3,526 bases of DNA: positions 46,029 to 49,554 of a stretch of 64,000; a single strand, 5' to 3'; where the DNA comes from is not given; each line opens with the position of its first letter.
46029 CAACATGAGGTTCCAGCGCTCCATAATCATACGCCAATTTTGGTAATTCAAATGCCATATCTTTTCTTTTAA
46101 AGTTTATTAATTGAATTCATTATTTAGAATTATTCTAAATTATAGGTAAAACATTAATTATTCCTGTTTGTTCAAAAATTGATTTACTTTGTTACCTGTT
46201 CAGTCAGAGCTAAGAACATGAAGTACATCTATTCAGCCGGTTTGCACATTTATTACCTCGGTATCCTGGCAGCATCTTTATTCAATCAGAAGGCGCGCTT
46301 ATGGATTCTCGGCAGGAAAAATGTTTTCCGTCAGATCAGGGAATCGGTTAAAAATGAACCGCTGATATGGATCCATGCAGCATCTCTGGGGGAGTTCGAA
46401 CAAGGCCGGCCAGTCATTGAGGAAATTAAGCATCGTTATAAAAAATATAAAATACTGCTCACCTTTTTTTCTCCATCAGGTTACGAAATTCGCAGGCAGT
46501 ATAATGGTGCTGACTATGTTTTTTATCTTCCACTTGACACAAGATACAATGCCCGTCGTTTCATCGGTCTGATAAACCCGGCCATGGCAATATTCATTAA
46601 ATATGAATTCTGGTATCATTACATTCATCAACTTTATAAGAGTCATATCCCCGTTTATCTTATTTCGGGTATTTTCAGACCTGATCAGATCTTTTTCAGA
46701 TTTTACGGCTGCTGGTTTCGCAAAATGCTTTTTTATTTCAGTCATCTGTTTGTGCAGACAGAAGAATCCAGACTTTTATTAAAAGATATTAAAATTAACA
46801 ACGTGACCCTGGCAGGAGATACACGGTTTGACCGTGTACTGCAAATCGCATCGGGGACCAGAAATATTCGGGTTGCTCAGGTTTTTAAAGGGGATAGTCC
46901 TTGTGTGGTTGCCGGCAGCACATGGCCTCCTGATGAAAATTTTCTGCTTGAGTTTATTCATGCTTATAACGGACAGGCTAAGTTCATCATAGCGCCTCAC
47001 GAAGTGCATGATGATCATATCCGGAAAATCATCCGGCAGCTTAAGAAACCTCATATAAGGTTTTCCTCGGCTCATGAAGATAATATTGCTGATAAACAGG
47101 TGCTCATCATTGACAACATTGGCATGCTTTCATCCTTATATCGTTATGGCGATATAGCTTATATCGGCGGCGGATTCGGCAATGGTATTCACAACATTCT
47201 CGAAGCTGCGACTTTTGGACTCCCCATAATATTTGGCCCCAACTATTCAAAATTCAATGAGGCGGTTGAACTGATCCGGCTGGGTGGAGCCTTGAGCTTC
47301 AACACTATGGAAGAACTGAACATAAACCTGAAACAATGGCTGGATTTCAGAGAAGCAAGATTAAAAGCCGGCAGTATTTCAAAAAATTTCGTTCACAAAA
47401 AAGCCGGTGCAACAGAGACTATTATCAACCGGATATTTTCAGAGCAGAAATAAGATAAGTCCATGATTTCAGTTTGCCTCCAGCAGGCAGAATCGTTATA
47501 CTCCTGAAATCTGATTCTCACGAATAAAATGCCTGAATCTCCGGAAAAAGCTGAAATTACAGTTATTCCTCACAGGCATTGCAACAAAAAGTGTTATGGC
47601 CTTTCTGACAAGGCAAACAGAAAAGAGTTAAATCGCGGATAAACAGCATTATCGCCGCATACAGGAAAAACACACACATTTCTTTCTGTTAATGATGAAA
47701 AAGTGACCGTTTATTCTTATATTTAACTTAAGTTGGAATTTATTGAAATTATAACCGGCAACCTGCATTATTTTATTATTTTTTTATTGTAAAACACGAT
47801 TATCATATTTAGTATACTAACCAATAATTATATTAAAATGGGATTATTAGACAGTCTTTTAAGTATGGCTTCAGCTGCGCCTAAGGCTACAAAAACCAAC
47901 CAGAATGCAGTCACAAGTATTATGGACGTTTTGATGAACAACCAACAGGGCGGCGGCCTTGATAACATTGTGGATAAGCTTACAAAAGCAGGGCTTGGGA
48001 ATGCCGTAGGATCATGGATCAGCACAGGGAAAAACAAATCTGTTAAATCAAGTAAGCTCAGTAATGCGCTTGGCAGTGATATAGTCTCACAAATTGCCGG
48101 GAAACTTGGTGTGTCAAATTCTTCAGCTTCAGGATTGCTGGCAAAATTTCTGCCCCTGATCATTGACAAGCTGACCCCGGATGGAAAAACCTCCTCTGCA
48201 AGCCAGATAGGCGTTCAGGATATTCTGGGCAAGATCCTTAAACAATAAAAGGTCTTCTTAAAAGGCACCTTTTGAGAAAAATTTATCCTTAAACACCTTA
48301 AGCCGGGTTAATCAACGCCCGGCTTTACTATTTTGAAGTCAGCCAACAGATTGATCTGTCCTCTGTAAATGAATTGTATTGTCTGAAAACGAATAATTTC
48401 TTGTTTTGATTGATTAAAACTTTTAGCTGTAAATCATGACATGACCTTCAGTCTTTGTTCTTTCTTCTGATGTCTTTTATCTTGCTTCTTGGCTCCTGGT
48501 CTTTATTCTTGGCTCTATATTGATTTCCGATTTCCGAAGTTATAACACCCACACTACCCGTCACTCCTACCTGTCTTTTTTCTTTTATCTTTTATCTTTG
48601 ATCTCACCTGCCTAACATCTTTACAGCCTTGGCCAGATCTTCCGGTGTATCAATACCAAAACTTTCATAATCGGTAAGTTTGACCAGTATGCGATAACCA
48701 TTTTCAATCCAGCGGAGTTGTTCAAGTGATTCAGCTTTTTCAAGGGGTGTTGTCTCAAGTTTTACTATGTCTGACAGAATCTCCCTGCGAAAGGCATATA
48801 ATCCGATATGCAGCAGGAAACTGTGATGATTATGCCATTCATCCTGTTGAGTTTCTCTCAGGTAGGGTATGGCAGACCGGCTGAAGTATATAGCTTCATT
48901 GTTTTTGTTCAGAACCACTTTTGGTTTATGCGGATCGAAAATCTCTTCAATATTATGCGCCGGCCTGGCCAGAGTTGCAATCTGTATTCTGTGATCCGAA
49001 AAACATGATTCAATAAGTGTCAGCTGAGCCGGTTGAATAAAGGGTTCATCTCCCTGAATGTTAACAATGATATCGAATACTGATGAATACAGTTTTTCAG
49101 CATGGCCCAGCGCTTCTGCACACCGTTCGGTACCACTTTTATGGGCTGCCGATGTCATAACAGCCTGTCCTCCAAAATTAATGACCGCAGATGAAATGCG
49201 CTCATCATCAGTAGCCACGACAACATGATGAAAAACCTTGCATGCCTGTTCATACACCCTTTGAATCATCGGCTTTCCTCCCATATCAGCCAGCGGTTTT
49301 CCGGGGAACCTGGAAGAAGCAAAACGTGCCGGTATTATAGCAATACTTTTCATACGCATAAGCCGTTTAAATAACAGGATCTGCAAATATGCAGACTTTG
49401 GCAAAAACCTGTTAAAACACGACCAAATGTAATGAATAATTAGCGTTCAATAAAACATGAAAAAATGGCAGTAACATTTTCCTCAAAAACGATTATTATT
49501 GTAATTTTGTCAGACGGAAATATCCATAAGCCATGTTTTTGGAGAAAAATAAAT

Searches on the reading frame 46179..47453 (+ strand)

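Call 3: search_protein_families(library=pfam, proteins=[window:46179-47453:+], max_evalue=0.01)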
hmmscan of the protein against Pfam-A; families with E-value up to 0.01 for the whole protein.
window:46179-47453:+ (424 aa): 1 family
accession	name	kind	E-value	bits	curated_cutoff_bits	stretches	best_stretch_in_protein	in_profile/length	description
PF04413.22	Glycos_transf_N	-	3.9e-45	154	23.9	1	55-219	12-179/179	3-Deoxy-D-manno-octulosonic-acid transferase (kdotransferase)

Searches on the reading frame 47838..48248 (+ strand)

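Call 3: search_protein_families(library=pfam, proteins=[window:47838-48248:+], max_evalue=0.01)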
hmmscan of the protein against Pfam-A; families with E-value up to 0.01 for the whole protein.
window:47838-48248:+ (136 aa): 2 families
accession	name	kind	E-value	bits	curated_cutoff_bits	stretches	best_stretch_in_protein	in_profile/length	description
PF20159.5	YidB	-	1e-21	78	24.3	1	30-119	49-130/132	YidB-like protein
PF06078.17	DUF937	-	6.8e-05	23.8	25.4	1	73-130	2-55/135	Bacterial protein of unknown function (DUF937)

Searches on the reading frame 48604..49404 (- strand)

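Call 3: search_protein_families(library=pfam, proteins=[window:48604-49404:-], max_evalue=0.01)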
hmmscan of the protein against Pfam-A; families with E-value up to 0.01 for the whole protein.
window:48604-49404:- (266 aa): 2 families
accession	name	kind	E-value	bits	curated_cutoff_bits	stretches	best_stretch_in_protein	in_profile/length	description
PF02348.25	CTP_transf_3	-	6.8e-57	193.2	22.6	1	21-239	1-217/217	Cytidylyltransferase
PF12804.13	NTP_transf_3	-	1.3e-08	35.6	27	1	30-188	9-147/160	MobA-like NTP transferase domain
